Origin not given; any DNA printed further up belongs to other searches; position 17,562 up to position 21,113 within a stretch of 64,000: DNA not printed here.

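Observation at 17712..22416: Orphan cbbQ-nudix-cbbO-like AAA+/VWA triad with an embedded CoA-type Nudix hydrolase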

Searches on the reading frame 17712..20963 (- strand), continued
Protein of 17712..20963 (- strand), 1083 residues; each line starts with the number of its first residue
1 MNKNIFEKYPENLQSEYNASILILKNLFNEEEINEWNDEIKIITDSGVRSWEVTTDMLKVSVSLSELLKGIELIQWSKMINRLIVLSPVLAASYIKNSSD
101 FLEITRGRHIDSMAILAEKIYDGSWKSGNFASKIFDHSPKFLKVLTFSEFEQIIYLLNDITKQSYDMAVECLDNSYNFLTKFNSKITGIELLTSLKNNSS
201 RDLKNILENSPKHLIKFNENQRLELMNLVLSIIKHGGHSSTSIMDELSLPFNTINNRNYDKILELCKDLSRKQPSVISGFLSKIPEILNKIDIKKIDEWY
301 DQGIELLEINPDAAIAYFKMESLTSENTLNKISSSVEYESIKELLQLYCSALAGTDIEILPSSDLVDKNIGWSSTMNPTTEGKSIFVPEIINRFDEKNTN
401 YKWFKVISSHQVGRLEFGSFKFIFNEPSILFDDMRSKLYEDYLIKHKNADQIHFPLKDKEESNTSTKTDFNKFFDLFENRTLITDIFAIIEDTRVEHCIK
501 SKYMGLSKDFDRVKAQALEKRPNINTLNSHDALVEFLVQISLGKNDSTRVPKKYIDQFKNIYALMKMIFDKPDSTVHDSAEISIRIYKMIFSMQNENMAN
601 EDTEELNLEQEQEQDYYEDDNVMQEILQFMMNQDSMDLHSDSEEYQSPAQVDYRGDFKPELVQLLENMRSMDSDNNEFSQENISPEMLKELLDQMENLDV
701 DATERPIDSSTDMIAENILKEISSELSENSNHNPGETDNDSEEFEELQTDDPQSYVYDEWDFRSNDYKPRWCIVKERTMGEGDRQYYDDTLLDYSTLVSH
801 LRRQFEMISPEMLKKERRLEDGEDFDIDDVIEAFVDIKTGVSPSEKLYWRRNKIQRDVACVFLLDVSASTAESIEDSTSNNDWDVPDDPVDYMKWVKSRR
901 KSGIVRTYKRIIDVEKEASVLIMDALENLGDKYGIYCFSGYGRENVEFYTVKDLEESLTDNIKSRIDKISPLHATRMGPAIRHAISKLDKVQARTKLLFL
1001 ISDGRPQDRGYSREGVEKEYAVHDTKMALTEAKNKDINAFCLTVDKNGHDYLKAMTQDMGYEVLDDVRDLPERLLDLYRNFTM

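Call 25: search_solved_structures(query=A1, max_evalue=1, show_alignments=2)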
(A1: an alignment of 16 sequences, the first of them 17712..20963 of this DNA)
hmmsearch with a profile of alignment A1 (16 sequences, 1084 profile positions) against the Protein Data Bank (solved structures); distinct sequences matched with E-value up to 1: 4.
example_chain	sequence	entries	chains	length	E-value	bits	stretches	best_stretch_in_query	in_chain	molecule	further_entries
9qhd_G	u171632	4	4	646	6.2e-50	172.9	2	910-1082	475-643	Nitric oxide reductase NorD protein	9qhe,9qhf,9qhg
9qh6_G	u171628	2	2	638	3.1e-41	144.1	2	909-1083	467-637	von Willebrand factor, type A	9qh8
5a8j_A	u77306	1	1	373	0.012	16.3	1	975-1015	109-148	VWA2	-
8v3b_a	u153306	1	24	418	0.084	13.5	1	536-613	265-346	O43_129_+4 component B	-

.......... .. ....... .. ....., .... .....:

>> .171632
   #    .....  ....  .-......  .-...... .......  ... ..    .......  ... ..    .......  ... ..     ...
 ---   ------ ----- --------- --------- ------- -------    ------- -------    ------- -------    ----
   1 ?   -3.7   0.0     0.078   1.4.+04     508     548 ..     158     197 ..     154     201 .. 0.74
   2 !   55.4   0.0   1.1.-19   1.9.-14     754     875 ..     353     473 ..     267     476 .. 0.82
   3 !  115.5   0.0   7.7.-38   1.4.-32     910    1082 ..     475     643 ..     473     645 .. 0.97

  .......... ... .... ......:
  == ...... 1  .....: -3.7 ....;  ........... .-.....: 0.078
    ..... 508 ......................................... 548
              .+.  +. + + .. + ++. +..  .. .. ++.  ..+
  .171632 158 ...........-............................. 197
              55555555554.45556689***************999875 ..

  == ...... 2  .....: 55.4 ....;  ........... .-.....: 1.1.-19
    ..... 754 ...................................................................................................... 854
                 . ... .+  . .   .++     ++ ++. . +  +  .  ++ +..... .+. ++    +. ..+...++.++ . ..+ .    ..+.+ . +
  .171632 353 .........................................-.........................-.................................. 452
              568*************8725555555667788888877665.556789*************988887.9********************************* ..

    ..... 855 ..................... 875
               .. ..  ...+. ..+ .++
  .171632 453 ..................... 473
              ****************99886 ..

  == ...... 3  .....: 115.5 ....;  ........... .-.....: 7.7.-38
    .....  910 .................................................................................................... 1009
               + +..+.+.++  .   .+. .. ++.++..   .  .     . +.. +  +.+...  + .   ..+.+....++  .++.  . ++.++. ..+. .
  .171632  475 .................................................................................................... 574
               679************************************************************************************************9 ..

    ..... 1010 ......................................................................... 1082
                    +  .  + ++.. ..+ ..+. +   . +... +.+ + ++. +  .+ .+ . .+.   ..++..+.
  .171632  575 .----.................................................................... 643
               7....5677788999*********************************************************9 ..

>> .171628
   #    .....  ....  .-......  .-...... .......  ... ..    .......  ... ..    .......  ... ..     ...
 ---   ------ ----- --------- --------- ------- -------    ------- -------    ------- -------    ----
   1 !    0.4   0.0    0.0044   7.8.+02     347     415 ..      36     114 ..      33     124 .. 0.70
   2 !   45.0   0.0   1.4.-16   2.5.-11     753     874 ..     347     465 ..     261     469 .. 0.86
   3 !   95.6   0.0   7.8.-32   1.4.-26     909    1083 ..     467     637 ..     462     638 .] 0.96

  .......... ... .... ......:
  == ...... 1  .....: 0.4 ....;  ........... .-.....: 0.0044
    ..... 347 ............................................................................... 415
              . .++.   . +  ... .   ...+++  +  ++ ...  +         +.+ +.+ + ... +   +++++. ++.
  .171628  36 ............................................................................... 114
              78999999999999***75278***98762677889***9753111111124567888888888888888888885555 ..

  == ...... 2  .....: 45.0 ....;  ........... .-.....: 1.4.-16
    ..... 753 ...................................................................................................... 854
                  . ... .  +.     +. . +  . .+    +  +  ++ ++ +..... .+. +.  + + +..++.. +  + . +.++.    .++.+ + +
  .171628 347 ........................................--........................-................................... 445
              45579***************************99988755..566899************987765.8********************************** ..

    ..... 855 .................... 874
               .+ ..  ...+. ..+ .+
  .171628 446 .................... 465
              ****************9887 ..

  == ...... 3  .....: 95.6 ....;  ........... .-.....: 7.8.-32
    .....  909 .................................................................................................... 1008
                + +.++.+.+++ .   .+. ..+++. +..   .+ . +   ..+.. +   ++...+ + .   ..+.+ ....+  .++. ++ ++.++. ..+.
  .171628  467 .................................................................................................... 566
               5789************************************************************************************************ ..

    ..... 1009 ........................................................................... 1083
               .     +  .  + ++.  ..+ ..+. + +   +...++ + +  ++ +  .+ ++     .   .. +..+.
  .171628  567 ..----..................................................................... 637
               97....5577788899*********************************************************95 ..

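Call 36: predict_structure(alignment_id=A1)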
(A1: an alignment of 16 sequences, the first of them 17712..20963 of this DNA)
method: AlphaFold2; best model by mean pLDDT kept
length: 1083 residues; sequences in the alignment: 16
mean_pLDDT: 70.8   pTM: 0.37
mean pLDDT of the five models: 70.8, 69.3, 68.3, 64.7, 59.9
residues with pLDDT >= 90: 96; 70-90: 592; 50-70: 174; < 50: 221
segments of 3 or more residues with pLDDT < 50: 1-3, 321-342, 352-355, 369-373, 453-465, 613-618, 634-641, 668-751, 761-769, 807-828, 840-855, 876-883, 902-907, 1008-1014
pLDDT, mean of each block of 10 residues (from residue 1): 64 87 86 88 83 89 87 91 87 91 87 89 86 92 90 90 87 91 87 85 84 87 88 67 79 86 88 80 79 81 79 65 40 37 50 56 63 57 67 75 78 71 81 80 68 43 54 81 88 86 77 85 86 90 81 83 83 85 87 80 78 46 51 44 73 68 49 36 39 37 31 34 35 29 36 59 43 76 82 74 51 32 42 53 39 59 83 54 56 65 53 87 81 87 73 86 85 76 89 86 63 56 80 87 64 67 79 81 69
secondary structure, 60 per line:
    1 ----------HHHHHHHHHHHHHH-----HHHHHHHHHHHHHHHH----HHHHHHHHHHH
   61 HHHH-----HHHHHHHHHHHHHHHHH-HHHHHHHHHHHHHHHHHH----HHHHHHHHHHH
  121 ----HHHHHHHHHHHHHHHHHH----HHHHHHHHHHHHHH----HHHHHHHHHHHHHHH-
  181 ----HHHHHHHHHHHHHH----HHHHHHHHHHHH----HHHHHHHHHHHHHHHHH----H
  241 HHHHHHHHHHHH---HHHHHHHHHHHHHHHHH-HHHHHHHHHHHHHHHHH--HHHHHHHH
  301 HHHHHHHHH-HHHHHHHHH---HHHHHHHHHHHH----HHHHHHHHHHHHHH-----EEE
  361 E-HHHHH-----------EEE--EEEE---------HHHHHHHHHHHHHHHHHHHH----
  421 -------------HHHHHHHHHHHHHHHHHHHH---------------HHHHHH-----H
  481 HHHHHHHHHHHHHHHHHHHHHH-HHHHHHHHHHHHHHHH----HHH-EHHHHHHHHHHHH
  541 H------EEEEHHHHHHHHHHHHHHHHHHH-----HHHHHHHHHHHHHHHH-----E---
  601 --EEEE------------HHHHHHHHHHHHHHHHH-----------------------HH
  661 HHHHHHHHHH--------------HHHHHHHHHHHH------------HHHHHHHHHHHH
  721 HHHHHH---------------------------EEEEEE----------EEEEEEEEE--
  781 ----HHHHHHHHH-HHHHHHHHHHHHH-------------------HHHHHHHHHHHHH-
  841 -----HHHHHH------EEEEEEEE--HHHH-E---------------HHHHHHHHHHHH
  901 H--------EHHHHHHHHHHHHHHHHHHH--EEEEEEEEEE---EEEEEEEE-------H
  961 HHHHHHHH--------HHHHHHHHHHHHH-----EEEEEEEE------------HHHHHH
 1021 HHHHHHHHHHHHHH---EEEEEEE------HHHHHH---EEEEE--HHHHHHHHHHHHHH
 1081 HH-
elements in order (helices of 4 or more, strands of 3 or more residues): H11-24 H30-45 H50-64 H70-86 H88-105 H110-120 H125-142 H147-160 H165-179 H185-198 H203-214 H219-235 H240-252 H256-272 H274-290 H293-309 H311-319 H323-334 H339-352 E358-361 H363-367 E379-381 E384-387 H397-416 H434-453 H469-474 H480-502 H504-519 H529-541 E548-551 H552-570 H576-591 E603-606 H619-635 H659-670 H685-696 H709-726 E754-759 E770-778 H785-793 H795-807 H827-839 H846-851 E858-865 H868-871 H889-901 H911-929 E932-941 E945-952 H960-968 H977-989 E995-1002 H1015-1034 E1038-1044 H1051-1056 E1060-1064 H1067-1082

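Call 38: fold_search(model_id=the predicted structure, library=pdb)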
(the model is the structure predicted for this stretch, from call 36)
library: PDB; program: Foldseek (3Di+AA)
matches with E <= 10: 864; with E <= 0.001: 18
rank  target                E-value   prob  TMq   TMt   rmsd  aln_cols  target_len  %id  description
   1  9qh6_G                6.9e-14  1.00  0.21  0.73   7.6       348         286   24  NorQ in complex with NorD VWA domain from Paracoccus denitrificans (released 2026-03-25)
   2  9qhd_G                2.9e-12  1.00  0.20  0.75   8.0       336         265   25  NorQD complex state 1 from Jhaorihella thermophila (released 2026-03-25)
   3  9qh8_G                4.8e-11  1.00  0.18  0.71   8.2       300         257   24  reduced NorQ-NorD VWA domain complex from Paracoccus denitrificans (released 2026-03-25)
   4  9qhe_G                4.0e-10  1.00  0.17  0.71   8.0       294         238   26  NorQD complex state 2 from Jhaorihella thermophila (released 2026-03-25)
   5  9qhg_G                4.5e-09  1.00  0.17  0.71   8.1       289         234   26  NorQD complex state 4 from Jhaorihella thermophila (released 2026-03-25)
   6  9qhf_G                1.7e-06  1.00  0.15  0.70   8.3       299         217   22  NorQD complex state 3 from Jhaorihella thermophila (released 2026-03-25)
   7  8ql1_C                3.6e-06  1.00  0.16  0.64   8.1       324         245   16  Crystal structure of the human MDN1-MIDAS/NLE1-UBL complex (released 2025-04-09)
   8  8ql1_G                6.1e-06  1.00  0.16  0.62   8.5       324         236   15  Crystal structure of the human MDN1-MIDAS/NLE1-UBL complex (released 2025-04-09)
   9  7ba2_A                3.2e-05  1.00  0.16  0.39   7.1       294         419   15  D319A mutant of the PilB minor pilin from Streptococcus sanguinis (released 2021-04-28)
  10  3n2n_A                2.5e-04  1.00  0.13  0.65  10.2       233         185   11  The Crystal Structure of Tumor Endothelial Marker 8 (TEM8) extracellular domain (released 2011-01-05)
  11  9ykb_A                4.4e-04  1.00  0.12  0.48  13.6       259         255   12  The von Willebrand factor A domain of human capillary morphogenesis gene II, fused to the 1TEL crystallization chapero (released 2025-10-22)
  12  1t6b_Y                5.0e-04  1.00  0.12  0.70  11.4       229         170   12  Crystal structure of B. anthracis Protective Antigen complexed with human Anthrax toxin receptor (released 2004-07-20)
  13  8fz4_A                5.2e-04  1.00  0.13  0.71  11.7       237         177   12  The von Willebrand factor A domain of Anthrax toxin receptor 2 (released 2023-03-01)
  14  9ykb_B                7.7e-04  1.00  0.12  0.48  13.8       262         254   12  The von Willebrand factor A domain of human capillary morphogenesis gene II, fused to the 1TEL crystallization chapero (released 2025-10-22)
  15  9doc                  7.7e-04  1.00  0.14  0.52  12.1       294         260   11  The von Willebrand factor A domain of human capillary morphogenesis gene II, flexibly fused to the 1TEL crystallization  (released 2024-11-06)
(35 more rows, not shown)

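Call 75: search_protein_families(library=padloc, proteins=[window:17712-20963:-], max_evalue=0.001)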
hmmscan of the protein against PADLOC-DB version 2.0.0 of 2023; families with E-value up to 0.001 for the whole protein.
window:17712-20963:- (1083 aa): 0 families

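Call 76: search_dna_similar(query=window:17712-20963:-, collection=plasmids, mode=protein, max_rows=25, rows=spread)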
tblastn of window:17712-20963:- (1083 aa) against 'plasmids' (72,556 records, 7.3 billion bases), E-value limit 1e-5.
Records with a match: 258; places in all: 276; records where one place covers at least 80% of the query: 0.
Best place of each record, by identity: <60% 258.
By first word of the organism name: Phaeobacter 58; Sinorhizobium 50; Rhizobium 40; Azospirillum 20; Agrobacterium 18; Ensifer 9; Shinella 8; Roseibium 7; Ruegeria 4; Labrenzia 4; and 30 more.
By predicted mobility (MOB-suite, as given by PLSDB): non-mobilizable 183; conjugative 62; mobilizable 13.
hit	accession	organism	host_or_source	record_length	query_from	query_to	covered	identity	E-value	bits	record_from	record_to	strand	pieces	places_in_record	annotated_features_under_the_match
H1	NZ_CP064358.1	Miltoncostaea oceani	pure culture,marine sediment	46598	290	1082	59%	33.3%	9e-62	384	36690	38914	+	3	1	VWA domain-containing protein | hypothetical protein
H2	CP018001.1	Rhizobium sp. Y9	Veronaeopsis simplex Y34,cell culture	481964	756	1082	30%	32.2%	2e-39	168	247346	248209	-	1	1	protein norD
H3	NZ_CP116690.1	Agrobacterium tumefaciens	Lettuce,cell culture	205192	756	1082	30%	31.9%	1e-38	165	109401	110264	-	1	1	nitric oxide reductase activation protein NorD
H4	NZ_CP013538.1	Rhizobium phaseoli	Phaseolus vulgaris,Whole ...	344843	754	1082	30%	31.1%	2e-34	152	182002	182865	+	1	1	VWA domain-containing protein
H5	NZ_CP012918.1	Azospirillum brasilense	Digitaria eriantha,microbe,root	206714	756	1082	30%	31.2%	6e-34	150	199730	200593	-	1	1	VWA domain-containing protein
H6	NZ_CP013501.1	Rhizobium esperanzae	Phaseolus vulgaris,Whole ...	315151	756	1082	30%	30.6%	4e-34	150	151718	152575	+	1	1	VWA domain-containing protein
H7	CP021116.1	Aestuarium zhoushanense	pure culture,tidal flat sample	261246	720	1082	34%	27.5%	4e-36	157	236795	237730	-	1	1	NorD nitric oxide reductase activation protein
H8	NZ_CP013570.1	Rhizobium phaseoli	Phaseolus vulgaris,Whole ...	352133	754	1082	30%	30.1%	9e-33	146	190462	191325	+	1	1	VWA domain-containing protein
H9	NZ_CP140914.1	Sinorhizobium medicae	Medicago lupulina,whole organism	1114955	757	1082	30%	30.1%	8e-35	153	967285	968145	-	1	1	record has no annotation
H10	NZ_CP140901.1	Sinorhizobium medicae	Medicago lupulina,whole organism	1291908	757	1082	30%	29.8%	3e-34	151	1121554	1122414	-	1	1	record has no annotation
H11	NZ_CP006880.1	Rhizobium gallicum bv. gallicum R602sp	Phaseolus vulgaris,whole ...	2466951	757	1082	30%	29.6%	2e-32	145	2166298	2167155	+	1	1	record has no annotation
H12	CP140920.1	Sinorhizobium meliloti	Medicago lupulina,whole organism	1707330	757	1082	30%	29.5%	2e-33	148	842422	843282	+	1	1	nitric oxide reductase activation protein NorD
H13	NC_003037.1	Sinorhizobium meliloti 1021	-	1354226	757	1082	30%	29.5%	3e-33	147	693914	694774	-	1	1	none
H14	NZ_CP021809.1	Sinorhizobium meliloti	Medicago sativa,Single Cell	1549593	757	1082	30%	29.2%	7e-33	146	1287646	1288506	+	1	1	none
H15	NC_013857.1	Azospirillum sp. B510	-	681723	750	1082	31%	28.2%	2e-28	132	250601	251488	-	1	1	VWA domain-containing protein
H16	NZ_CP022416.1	Pseudosulfitobacter pseudonitzschiae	Skeletonema marinoi strain RO5AC,Cell ...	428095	754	1083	30%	27.0%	1e-31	142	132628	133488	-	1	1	VWA domain-containing protein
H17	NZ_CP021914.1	Sagittula sp. P11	cell culture,sulfidic waters (60 m) ...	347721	755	1083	30%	26.1%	2e-25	122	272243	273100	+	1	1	VWA domain-containing protein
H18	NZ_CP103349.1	Brucella anthropi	-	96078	757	1082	30%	25.9%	3e-26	125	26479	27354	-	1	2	VWA domain-containing protein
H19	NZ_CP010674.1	Phaeobacter gallaeciensis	cell culture,clam larvae aquaculture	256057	755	1082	30%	25.6%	8e-26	123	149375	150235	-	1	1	VWA domain-containing protein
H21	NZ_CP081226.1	Phaeobacter inhibens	-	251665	755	1082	30%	25.0%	9e-28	130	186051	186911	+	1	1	VWA domain-containing protein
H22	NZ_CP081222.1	Phaeobacter inhibens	-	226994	755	1082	30%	25.0%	3e-27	128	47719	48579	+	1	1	VWA domain-containing protein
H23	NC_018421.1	Phaeobacter inhibens 2.10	-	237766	755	1082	30%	25.0%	5e-27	127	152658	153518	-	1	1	VWA domain-containing protein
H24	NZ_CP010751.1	Phaeobacter inhibens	cell culture,algae aquaculture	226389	755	1082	30%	25.0%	2e-26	125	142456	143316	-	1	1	VWA domain-containing protein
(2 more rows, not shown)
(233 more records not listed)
